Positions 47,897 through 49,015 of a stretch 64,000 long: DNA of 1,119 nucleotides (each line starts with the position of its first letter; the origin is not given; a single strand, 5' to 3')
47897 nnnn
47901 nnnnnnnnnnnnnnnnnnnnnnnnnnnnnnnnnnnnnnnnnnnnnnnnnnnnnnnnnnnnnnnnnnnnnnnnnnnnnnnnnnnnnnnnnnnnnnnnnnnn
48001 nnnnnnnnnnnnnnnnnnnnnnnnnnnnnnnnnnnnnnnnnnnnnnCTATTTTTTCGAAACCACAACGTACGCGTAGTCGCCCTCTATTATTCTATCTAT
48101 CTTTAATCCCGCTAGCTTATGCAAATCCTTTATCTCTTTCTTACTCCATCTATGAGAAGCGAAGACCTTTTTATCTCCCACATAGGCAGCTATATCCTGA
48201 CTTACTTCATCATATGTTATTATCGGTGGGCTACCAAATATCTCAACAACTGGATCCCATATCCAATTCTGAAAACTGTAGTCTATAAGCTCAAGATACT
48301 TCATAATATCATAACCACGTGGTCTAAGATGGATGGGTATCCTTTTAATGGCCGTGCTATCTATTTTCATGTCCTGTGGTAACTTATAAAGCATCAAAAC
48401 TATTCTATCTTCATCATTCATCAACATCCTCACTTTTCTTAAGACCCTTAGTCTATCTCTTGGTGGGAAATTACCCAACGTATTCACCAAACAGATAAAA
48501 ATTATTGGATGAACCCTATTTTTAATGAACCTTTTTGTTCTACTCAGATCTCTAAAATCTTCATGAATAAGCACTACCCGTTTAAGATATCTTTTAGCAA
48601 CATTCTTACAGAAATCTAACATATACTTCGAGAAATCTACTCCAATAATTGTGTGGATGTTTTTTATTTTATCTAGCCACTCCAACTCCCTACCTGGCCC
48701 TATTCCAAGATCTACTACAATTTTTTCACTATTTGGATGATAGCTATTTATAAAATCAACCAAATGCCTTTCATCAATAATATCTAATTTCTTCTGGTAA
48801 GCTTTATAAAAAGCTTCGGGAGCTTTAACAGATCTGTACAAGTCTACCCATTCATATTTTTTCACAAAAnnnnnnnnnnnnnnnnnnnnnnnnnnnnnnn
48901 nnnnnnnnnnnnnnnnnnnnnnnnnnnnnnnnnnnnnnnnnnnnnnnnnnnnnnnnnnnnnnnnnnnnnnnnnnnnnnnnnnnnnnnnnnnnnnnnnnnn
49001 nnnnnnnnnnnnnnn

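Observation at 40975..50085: Twice-occurring cassette: unknown small protein, Lrp/AsnC-like regulator and class I SAM methyltransferase, linked to a putative PD-(D/E)xK nuclease and COG1373 ATPases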

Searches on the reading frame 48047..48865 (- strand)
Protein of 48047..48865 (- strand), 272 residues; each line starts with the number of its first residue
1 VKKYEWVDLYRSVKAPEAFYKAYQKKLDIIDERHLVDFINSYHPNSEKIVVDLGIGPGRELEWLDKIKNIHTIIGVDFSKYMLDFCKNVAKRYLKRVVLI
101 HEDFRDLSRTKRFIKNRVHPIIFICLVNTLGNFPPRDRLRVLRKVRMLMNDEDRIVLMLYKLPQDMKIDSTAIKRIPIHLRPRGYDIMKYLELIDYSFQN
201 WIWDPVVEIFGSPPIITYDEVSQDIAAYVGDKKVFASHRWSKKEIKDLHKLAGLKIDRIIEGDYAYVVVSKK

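Call 4: search_protein_families(library=pfam, max_evalue=0.01, proteins=[window:48047-48865:-])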
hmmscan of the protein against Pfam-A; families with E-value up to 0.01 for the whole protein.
window:48047-48865:- (272 aa): 8 families
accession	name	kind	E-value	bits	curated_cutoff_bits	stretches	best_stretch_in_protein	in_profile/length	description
PF13649.12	Methyltransf_25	-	3.1e-08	34.6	27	1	50-148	1-92/97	Methyltransferase domain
PF10017.15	Methyltransf_33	-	1.4e-06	28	23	1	39-157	57-175/304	Histidine-specific methyltransferase, SAM-dependent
PF13847.12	Methyltransf_31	-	1.9e-06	28.1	27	1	46-173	3-129/145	Methyltransferase domain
PF08241.18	Methyltransf_11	-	1.3e-05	26.2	21.2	1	51-107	1-54/95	Methyltransferase domain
PF01795.25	Methyltransf_5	-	0.00013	22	27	1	38-110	12-84/309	MraW methylase family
PF01728.25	FtsJ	-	0.00038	20.9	24.1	1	40-115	14-86/181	FtsJ-like methyltransferase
PF13489.12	Methyltransf_23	-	0.00085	19.5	27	1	36-162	10-121/164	Methyltransferase domain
PF08242.18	Methyltransf_12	-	0.002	19.2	30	1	51-151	1-94/98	Methyltransferase domain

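Call 9: find_homologous_proteins(query=window:48047-48865:-)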
Query window:48047-48865:- (272 aa): 8 proteins with E <= 0.001 among 577 candidates.
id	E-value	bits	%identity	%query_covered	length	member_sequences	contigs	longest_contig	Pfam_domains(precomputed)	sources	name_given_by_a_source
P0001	2.5e-179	612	100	100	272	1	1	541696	PF13847.13,PF10017.16,PF13649.13,PF08241.19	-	-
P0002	3.8e-146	503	78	100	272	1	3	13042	PF13847.13,PF10017.16,PF13649.13,PF08241.19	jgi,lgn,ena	-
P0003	6.2e-145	499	77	100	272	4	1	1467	PF13847.13,PF13489.13,PF10017.16,PF13649.13,PF08241.19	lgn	-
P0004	5.2e-143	493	77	100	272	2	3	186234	PF10017.16,PF13649.13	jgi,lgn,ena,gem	-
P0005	1.6e-141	488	78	100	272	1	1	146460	PF13847.13,PF10017.16,PF13649.13,PF08241.19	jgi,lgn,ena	-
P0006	1.1e-93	331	67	81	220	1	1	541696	PF10017.16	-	-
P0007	2.5e-49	186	36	97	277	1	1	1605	PF13847.13,PF10017.16,PF13649.13,PF08241.19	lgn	-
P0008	2.2e-45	173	37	94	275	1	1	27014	PF13847.13,PF10017.16,PF13649.13,PF08241.19,PF08242.19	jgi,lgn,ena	-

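Call 10: find_encoding_contigs(protein=window:48047-48865:-, flank=10000, max_places=4)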
Protein window:48047-48865:- (272 aa): 1 contig read that carries it; 1 place shown.
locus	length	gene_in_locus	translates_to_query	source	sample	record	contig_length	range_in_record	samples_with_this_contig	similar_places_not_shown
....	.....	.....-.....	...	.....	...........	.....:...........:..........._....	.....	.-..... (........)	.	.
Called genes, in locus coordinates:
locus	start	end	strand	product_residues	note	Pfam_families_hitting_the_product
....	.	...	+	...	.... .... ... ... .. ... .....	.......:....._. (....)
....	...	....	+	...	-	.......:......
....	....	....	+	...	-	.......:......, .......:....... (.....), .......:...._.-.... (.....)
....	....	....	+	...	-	-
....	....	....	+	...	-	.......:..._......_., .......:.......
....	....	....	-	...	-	-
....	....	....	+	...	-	-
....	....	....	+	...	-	-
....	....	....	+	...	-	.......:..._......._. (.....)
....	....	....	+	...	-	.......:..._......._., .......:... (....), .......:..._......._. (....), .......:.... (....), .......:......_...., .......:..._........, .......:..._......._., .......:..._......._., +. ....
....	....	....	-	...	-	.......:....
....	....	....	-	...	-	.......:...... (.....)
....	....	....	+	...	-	-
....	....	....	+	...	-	-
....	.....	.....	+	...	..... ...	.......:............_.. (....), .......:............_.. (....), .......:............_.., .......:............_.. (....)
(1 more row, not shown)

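Call 11: find_encoding_contigs(protein=P0004, flank=10000, max_places=3)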
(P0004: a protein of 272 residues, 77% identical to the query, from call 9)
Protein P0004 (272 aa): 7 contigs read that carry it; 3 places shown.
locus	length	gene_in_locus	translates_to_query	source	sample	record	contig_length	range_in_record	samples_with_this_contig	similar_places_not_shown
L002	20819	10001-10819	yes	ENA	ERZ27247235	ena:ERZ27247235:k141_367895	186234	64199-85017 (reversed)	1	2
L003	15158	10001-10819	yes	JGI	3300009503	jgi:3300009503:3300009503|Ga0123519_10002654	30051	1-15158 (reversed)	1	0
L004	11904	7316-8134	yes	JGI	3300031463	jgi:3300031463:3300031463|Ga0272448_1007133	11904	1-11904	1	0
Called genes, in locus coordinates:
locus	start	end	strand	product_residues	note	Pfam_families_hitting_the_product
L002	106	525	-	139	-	PF05168:HEPN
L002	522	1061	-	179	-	PF01909:NTP_transf_2, PF18765:Polbeta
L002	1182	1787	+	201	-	-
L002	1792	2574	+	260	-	PF08843:AbiEii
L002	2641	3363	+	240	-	PF06745:ATPase, PF23442:DUF7125 (faint), PF07088:GvpD_P-loop (weak)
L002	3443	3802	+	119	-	-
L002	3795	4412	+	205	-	PF01909:NTP_transf_2, PF18765:Polbeta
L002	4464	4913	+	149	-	-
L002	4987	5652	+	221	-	-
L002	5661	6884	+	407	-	PF00890:FAD_binding_2 (weak), PF01134:GIDA (weak), PF01266:DAO (faint), PF01494:FAD_binding_3, PF07992:Pyr_redox_2 (faint), PF12831:FAD_oxidored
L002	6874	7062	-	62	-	PF12797:Fer4_2 (weak), PF12837:Fer4_6 (faint), PF00037:Fer4 (faint), PF13370:Fer4_13 (weak)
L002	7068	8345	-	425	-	PF08495:FIST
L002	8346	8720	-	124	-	-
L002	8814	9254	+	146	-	-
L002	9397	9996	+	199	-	-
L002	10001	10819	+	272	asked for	PF10017:Methyltransf_33 (weak), PF13649:Methyltransf_25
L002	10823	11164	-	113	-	-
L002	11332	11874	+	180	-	-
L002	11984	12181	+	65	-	-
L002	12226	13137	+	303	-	PF01180:DHO_dh, PF01207:Dus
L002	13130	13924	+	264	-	PF00175:NAD_binding_1 (faint), PF10418:DHODB_Fe-S_bind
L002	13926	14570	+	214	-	PF00156:Pribosyltran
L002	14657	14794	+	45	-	-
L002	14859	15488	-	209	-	PF19502:DUF6036 (faint)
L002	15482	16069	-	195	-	PF13412:HTH_24 (weak)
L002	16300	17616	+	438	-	PF01071:GARS_A, PF02843:GARS_C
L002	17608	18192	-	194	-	-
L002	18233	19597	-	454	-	PF06068:TIP49, PF05496:RuvB_N (faint), PF13191:AAA_16 (faint), PF00004:AAA, PF13401:AAA_22 (faint), PF17856:TIP49_C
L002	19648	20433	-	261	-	PF00117:GATase (weak), PF13507:GATase_5, PF07685:GATase_3 (faint)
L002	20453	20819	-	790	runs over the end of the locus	PF18072:FGAR-AT_linker, PF00586:AIRS, PF02769:AIRS_C, PF00586:AIRS, PF02769:AIRS_C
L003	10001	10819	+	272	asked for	PF10017:Methyltransf_33 (weak), PF13649:Methyltransf_25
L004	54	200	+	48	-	-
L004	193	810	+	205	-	PF01909:NTP_transf_2, PF18765:Polbeta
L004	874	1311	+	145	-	-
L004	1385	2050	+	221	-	-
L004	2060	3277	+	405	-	PF00890:FAD_binding_2, PF01266:DAO (weak), PF03486:HI0933_like (weak), PF05834:Lycopene_cycl (faint), PF07992:Pyr_redox_2 (weak), PF12831:FAD_oxidored (weak), PF13450:NAD_binding_8 (weak), PF01494:FAD_binding_3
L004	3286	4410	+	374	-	PF00890:FAD_binding_2, PF01266:DAO (faint), PF01946:Thi4 (faint), PF03486:HI0933_like (weak), PF07992:Pyr_redox_2, PF12831:FAD_oxidored (weak), PF01494:FAD_binding_3 (weak), PF22578:GGR_cat, +1 more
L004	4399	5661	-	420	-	PF08495:FIST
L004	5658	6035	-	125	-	PF27410:AF0774 (weak)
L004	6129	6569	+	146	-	-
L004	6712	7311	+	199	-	-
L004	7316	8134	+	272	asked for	PF10017:Methyltransf_33 (weak), PF13649:Methyltransf_25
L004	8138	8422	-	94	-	-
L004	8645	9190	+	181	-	-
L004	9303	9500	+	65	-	-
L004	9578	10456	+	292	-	PF01180:DHO_dh, PF01207:Dus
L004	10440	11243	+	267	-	PF00175:NAD_binding_1 (faint), PF10418:DHODB_Fe-S_bind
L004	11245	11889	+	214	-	PF00156:Pribosyltran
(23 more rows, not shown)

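Call 12: find_encoding_contigs(protein=P0005, flank=10000, max_places=3)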
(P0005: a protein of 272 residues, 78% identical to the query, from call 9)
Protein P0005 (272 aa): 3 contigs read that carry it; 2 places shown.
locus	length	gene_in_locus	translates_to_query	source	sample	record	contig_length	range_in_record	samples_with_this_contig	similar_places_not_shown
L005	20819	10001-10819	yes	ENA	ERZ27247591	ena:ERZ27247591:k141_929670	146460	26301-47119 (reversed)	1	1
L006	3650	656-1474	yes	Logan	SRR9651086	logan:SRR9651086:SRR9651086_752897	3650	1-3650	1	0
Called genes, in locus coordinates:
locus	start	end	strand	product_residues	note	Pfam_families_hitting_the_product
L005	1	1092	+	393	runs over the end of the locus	PF04055:Radical_SAM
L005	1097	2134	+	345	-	-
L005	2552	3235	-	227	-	PF01209:Ubie_methyltran, PF05175:MTS (weak), PF08003:Methyltransf_9, PF13489:Methyltransf_23, PF13649:Methyltransf_25, PF13847:Methyltransf_31, PF08241:Methyltransf_11, PF08242:Methyltransf_12, +1 more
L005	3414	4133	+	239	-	PF06745:ATPase, PF23442:DUF7125 (faint)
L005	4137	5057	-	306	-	PF01494:FAD_binding_3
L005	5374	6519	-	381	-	-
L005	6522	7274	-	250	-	PF01040:UbiA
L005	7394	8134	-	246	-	PF06745:ATPase, PF23442:DUF7125 (faint), PF06745:ATPase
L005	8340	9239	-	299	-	PF10017:Methyltransf_33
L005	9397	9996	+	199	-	-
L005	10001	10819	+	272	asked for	PF10017:Methyltransf_33 (faint), PF08241:Methyltransf_11 (weak), PF13649:Methyltransf_25, PF13847:Methyltransf_31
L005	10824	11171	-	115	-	-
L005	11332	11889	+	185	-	-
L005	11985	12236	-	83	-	PF05016:ParE_toxin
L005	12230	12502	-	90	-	PF04014:MazE_antitoxin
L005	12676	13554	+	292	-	PF01180:DHO_dh, PF01207:Dus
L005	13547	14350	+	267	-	PF10418:DHODB_Fe-S_bind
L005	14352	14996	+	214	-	PF00156:Pribosyltran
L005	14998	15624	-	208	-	-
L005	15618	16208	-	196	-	PF13412:HTH_24 (weak), PF13545:HTH_Crp_2 (weak)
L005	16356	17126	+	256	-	-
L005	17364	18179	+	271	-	-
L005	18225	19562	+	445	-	PF01071:GARS_A, PF02843:GARS_C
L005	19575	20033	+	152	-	-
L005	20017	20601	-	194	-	-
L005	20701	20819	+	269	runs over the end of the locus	-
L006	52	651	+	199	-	-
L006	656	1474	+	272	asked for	PF10017:Methyltransf_33 (faint), PF08241:Methyltransf_11 (weak), PF13649:Methyltransf_25, PF13847:Methyltransf_31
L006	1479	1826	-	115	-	-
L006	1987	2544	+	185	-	-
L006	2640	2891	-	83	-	PF05016:ParE_toxin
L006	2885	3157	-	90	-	PF04014:MazE_antitoxin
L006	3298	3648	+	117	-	?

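Call 13: find_encoding_contigs(protein=P0008, flank=10000, max_places=3)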
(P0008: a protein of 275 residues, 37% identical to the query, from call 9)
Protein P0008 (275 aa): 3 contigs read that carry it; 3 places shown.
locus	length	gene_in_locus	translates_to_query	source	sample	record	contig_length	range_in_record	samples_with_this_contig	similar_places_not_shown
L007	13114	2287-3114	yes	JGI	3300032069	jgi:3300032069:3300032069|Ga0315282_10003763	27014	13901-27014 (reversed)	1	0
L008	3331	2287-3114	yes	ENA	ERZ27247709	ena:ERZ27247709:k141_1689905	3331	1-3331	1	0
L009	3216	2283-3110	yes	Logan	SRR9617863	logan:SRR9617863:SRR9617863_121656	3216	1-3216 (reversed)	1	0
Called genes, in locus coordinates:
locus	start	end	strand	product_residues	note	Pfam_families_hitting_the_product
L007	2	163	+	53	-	?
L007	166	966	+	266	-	PF10017:Methyltransf_33 (faint), PF13847:Methyltransf_31 (faint), PF08241:Methyltransf_11 (weak), PF13649:Methyltransf_25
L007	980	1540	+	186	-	PF01209:Ubie_methyltran, PF13489:Methyltransf_23 (weak), PF07021:MetW, PF13847:Methyltransf_31, PF08241:Methyltransf_11, PF08242:Methyltransf_12, PF13649:Methyltransf_25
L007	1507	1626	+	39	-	-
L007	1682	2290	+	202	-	-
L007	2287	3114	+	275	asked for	PF10017:Methyltransf_33 (weak), PF08241:Methyltransf_11, PF08242:Methyltransf_12 (weak), PF13649:Methyltransf_25, PF13847:Methyltransf_31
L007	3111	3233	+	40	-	-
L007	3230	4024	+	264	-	PF14528:LAGLIDADG_3 (faint)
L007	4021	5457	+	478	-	PF01139:RtcB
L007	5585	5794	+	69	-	-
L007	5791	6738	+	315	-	-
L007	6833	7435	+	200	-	-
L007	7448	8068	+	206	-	PF00989:PAS, PF13426:PAS_9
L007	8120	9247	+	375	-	PF05559:DUF763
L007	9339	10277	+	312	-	PF06550:SPP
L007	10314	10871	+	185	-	PF03167:UDG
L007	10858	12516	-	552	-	PF04055:Radical_SAM, PF16199:Radical_SAM_C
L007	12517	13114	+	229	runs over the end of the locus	PF01209:Ubie_methyltran, PF13489:Methyltransf_23, PF02353:CMAS, PF07021:MetW (weak), PF13847:Methyltransf_31, PF08241:Methyltransf_11, PF08242:Methyltransf_12, PF13649:Methyltransf_25, +1 more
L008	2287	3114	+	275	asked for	PF10017:Methyltransf_33 (weak), PF08241:Methyltransf_11, PF08242:Methyltransf_12 (weak), PF13649:Methyltransf_25, PF13847:Methyltransf_31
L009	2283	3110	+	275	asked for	PF10017:Methyltransf_33 (weak), PF08241:Methyltransf_11, PF08242:Methyltransf_12 (weak), PF13649:Methyltransf_25, PF13847:Methyltransf_31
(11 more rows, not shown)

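Call 15: search_protein_families(library=ncbifam, max_evalue=0.01, proteins=[window:48047-48865:-])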
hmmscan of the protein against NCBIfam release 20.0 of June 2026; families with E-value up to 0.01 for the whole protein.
window:48047-48865:- (272 aa): 11 families
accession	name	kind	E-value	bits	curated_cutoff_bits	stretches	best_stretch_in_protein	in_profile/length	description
TIGR03438.1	egtD_ergothio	equivalog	2e-06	27.2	290.9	1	46-157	63-175/301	L-histidine N(alpha)-methyltransferase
NF001244.0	PRK00216.1-5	equivalog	8.2e-05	22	216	1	38-108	40-113/236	bifunctional demethylmenaquinone methyltransferase/2-methoxy-6-polyprenyl-1,4-benzoquinol methylase UbiE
NF043040.1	corrin_prot_MT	hypoth_equivalog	0.00025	20.5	180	1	41-158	36-148/216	corrinoid protein-associated methyltransferase CpaM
TIGR02072.1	BioC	equivalog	0.00027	20.8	184.95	1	33-111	21-95/244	malonyl-ACP O-methyltransferase BioC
TIGR03439.1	methyl_EasF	subfamily_domain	0.00072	18.5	205.55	0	9-158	43-196/321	EasF family methyltransferase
TIGR01934.1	MenG_MenH_UbiE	subfamily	0.00078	18.8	158.35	1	38-108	31-101/223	ubiquinone/menaquinone biosynthesis methyltransferase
TIGR00740.1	TIGR00740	equivalog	0.0012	18.6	193.3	1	46-184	53-186/239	carboxy-S-adenosyl-L-methionine synthase CmoA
NF002463.0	PRK01683.1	equivalog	0.0029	17.2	297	1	37-87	22-72/258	trans-aconitate 2-methyltransferase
NF010719.0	PRK14121.1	equivalog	0.0053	15.8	402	1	36-107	112-184/396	tRNA (guanosine(46)-N7)-methyltransferase TrmB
NF041820.1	daptide_MTase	equivalog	0.0083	15.6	175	0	8-166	5-151/243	daptide-type RiPP biosynthesis methyltransferase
TIGR04371.1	methyltran_NanM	subfamily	0.0093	15.5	44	0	36-125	138-225/273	putative sugar O-methyltransferase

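Call 16: search_protein_families(library=padloc, max_evalue=0.01, proteins=[window:48047-48865:-])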
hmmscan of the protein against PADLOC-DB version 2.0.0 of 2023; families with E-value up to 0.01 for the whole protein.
window:48047-48865:- (272 aa): 1 family
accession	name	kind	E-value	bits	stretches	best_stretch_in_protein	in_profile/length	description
PDLC04134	mad2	-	2.6e-11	41.1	1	34-168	278-405/492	mads_2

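Call 21: find_related_loci(query=A1, collection=genome_contigs, flank=10000)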
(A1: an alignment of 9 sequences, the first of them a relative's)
Query A1 (272 aa) in genome_contigs; peptide patterns used: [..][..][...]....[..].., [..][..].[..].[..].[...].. (x = any residue, [..] = any of these).
600 stretches matched a pattern (row limit reached: there are more); 17 encode a relative of the query (tblastn E <= 1e-3); 17 distinct loci.
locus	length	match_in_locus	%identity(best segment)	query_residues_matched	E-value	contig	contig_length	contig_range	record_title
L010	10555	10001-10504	32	6-169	2e-22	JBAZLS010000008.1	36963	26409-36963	MAG: Candidatus Paceibacterota bacterium isolate SO_2017_LW4_20 scaffold_2582_c1_LW137-91_2017, whole genome shotgun seq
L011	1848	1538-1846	40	8-112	2e-16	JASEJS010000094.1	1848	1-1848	MAG: Patescibacteria group bacterium isolate Yes75-06 k99_19302_length_1848_cov_10.0000, whole genome shotgun sequence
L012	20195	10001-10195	40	48-113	3e-6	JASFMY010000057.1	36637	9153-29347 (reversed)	MAG: Ignavibacteria bacterium isolate D0817S12remetaG_Bin_1194 D0817S12remetaG_FD_scaffold_64_c1, whole genome shotgun s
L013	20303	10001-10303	27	35-149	3e-6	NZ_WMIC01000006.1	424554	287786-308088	Flavobacterium sp. LC2016-01 Contig06, whole genome shotgun sequence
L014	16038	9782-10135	32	50-170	5e-6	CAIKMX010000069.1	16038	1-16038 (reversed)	uncultured archaeon isolate AlinenLipids_bin-4003 genome assembly, contig: bin-4003:69/70, whole genome shotgun sequence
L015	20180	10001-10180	34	39-106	6e-6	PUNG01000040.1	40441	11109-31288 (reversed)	MAG: Thermoplasmata archaeon isolate B1Sed10_20 B1-Sed10-C644, whole genome shotgun sequence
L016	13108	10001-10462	22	50-204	7e-6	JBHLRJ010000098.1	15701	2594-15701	MAG: Candidatus Thorarchaeota archaeon isolate TM1M.263 TM1M.263@11959, whole genome shotgun sequence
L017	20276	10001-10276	35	42-127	1e-5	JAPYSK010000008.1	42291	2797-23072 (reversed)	MAG: Candidatus Thioglobus sp. isolate PW4.metabat2.32 PW4_1040_length_42291_cov_62.654607, whole genome shotgun sequenc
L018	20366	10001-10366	31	49-173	2e-5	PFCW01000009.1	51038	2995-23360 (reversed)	MAG: Candidatus Pacearchaeota archaeon CG10_big_fil_rev_8_21_14_0_10_31_59 CG10_8_21_14_0.10_scaffold_1006_c, whole geno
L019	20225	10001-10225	30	33-113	2e-5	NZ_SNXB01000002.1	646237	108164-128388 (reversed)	Flavobacterium sp. 245 Ga0310584_102, whole genome shotgun sequence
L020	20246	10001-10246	31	11-91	2e-5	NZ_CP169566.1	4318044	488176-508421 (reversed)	Providencia sp. SKLX146130 chromosome, complete genome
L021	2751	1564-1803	32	20-106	3e-5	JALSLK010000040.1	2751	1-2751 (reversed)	MAG: Flavobacteriaceae bacterium isolate 355-202_metabat2_scaf2bin.014 355-202_scaffold_21708_c1, whole genome shotgun s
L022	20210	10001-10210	33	41-108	4e-5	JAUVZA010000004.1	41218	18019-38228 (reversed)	MAG: Dehalococcoidia bacterium isolate CSMAG_1256 CSMAG_1256_k141_76170_length_41218_cov_28.7604, whole genome shotgun s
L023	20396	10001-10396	25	12-149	3e-5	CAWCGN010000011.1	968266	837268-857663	MAG: uncultured Flavobacteriaceae bacterium isolate MFD09368.bin.2.208 genome assembly, contig: contig_956, whole genome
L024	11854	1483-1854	30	35-165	4e-5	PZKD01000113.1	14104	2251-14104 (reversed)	Archaeon SCG-AAA382B04 isolate SCG-AAA382B04 AAA382B04_25, whole genome shotgun sequence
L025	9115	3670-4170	25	21-160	4e-5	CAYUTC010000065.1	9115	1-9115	MAG TPA_asm: uncultured Nitrosopumilaceae archaeon isolate SRP093762_co1_74 genome assembly, contig: NODE_4305_length_91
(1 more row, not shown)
